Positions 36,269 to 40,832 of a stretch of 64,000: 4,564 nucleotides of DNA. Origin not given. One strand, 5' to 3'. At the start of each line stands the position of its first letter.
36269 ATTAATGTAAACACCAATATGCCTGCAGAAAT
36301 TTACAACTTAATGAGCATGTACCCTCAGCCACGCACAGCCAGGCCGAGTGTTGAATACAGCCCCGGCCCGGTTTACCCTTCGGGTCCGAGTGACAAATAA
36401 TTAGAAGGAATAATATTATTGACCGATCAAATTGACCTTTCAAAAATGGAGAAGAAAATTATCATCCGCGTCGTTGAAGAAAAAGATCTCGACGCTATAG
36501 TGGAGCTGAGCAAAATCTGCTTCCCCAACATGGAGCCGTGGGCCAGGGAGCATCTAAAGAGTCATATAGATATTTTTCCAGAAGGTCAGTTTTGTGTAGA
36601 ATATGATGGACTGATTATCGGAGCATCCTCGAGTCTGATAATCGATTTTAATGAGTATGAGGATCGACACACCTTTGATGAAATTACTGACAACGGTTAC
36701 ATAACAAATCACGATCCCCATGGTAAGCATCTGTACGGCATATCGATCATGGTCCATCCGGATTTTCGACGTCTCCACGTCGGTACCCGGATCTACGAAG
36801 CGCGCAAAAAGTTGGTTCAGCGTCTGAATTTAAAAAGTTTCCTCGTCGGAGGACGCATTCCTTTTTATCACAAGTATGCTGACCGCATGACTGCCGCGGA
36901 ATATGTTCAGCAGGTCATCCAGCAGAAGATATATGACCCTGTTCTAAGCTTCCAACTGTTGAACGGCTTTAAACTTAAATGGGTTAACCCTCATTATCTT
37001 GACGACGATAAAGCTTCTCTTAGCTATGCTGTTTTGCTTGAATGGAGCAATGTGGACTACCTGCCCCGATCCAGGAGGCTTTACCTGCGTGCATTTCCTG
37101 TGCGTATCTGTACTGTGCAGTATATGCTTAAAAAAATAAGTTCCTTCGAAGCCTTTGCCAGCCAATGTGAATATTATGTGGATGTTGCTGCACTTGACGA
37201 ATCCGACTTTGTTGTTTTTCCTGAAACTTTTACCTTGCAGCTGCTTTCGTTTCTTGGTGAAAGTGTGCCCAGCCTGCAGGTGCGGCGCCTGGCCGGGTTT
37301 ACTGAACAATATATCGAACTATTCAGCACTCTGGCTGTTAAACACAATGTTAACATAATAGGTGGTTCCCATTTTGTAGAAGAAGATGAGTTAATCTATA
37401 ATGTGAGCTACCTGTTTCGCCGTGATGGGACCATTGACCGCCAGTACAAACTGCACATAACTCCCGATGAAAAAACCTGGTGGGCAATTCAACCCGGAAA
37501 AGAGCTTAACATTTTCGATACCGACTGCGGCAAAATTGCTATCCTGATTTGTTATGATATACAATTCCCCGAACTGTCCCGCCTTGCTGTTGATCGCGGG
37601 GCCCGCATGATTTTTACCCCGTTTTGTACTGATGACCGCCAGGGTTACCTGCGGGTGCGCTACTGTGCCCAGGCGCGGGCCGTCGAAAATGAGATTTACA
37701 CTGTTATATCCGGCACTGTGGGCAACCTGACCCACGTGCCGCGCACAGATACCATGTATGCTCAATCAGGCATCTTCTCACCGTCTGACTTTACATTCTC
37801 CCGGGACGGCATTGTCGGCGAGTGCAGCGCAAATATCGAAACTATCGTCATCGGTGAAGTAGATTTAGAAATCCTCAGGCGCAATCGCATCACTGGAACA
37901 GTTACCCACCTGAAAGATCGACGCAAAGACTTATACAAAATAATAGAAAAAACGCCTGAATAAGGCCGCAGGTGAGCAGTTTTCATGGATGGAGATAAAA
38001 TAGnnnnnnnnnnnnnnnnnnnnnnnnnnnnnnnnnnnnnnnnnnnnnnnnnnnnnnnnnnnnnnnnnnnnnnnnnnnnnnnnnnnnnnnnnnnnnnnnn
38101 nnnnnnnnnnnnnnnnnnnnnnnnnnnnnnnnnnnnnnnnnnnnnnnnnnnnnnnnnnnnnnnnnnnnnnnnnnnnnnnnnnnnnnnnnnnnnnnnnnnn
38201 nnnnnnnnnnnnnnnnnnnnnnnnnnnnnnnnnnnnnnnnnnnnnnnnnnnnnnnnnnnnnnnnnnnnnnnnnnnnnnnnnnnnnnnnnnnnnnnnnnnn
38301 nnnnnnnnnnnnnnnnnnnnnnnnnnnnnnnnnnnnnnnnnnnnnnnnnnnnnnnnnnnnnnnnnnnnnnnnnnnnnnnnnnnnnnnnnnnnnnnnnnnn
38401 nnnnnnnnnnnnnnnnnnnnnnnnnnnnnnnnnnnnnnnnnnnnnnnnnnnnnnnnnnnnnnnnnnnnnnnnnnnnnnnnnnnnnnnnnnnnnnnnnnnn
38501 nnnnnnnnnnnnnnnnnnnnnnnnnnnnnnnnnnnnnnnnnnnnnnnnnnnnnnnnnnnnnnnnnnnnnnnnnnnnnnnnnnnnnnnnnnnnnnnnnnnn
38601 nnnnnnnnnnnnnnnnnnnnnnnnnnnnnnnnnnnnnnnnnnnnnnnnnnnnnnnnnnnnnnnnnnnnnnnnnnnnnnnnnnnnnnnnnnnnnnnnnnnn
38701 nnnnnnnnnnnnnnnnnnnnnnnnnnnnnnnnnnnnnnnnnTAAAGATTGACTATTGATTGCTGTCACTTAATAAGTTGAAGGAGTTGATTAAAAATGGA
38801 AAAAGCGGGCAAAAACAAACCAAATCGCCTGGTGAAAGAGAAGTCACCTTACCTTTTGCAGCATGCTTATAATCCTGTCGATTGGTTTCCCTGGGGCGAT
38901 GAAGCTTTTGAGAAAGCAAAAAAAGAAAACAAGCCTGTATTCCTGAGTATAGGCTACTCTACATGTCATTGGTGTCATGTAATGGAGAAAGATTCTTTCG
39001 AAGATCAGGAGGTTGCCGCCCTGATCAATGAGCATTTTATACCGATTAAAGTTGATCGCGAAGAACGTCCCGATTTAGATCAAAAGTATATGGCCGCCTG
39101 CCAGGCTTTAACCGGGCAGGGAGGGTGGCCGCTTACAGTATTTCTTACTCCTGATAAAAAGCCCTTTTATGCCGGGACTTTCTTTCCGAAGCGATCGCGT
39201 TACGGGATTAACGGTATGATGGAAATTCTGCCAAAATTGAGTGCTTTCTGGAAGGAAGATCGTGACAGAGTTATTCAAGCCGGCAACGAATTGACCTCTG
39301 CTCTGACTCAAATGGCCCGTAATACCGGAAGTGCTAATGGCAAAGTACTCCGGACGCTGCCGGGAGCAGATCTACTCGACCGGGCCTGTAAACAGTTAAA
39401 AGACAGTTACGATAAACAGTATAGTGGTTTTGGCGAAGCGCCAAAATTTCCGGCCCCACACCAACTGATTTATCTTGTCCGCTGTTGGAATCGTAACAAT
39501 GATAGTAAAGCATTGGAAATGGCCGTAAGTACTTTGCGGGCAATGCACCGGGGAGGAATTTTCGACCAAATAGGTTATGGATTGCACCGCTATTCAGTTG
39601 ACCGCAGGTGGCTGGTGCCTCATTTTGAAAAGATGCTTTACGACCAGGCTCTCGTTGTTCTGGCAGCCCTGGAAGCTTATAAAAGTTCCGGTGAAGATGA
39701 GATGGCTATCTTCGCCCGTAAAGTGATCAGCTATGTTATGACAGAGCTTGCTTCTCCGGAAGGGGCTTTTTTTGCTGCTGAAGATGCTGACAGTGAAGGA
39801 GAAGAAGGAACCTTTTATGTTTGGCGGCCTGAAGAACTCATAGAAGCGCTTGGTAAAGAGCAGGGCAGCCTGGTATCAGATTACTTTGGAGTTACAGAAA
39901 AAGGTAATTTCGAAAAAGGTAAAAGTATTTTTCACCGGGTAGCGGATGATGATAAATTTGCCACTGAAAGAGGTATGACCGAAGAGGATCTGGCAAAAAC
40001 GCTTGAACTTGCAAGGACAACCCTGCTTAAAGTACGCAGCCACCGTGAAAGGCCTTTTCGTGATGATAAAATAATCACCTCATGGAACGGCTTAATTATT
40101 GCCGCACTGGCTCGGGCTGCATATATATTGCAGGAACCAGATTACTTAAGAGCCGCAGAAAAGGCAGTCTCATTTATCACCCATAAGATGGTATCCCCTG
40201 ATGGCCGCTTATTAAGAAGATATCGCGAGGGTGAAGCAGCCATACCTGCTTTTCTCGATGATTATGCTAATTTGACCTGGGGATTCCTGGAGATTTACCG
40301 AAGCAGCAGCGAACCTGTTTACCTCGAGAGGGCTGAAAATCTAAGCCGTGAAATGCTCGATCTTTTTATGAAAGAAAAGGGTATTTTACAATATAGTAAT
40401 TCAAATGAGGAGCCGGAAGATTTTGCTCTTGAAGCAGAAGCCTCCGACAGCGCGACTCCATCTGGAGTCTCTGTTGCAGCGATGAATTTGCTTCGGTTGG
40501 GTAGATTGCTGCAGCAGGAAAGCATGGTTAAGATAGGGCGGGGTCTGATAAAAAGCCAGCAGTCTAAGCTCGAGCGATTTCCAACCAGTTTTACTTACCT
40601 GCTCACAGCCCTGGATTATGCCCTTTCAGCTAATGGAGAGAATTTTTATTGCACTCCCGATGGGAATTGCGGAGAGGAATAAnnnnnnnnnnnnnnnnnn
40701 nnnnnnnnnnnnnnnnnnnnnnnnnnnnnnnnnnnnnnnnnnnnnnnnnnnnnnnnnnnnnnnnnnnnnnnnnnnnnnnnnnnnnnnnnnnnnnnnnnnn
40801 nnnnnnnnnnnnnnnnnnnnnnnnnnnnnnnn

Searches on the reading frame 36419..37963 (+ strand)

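Call 53: search_protein_families(library=pfam, proteins=[window:36419-37963:+], max_evalue=0.00001)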
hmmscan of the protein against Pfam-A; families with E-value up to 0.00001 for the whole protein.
window:36419-37963:+ (514 aa): 2 families
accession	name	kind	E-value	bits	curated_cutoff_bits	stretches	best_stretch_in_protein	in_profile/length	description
PF00795.27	CN_hydrolase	-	3.2e-26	92.7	23.2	1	233-486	5-251/256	Carbon-nitrogen hydrolase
PF00583.31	Acetyltransf_1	-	2.4e-07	31.4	20.7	1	25-150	2-111/116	Acetyltransferase (GNAT) family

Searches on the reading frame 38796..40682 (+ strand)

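Call 53: search_protein_families(library=pfam, proteins=[window:38796-40682:+], max_evalue=0.00001)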
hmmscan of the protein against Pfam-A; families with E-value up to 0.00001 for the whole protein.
window:38796-40682:+ (628 aa): 2 families
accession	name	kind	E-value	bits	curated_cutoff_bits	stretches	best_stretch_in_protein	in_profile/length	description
PF03190.21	Thioredox_DsbH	-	2.3e-79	265.5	27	1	10-170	2-162/163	Protein of unknown function, DUF255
PF13899.12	Thioredoxin_7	-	9.2e-13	48.6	27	1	29-119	1-83/83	Thioredoxin-like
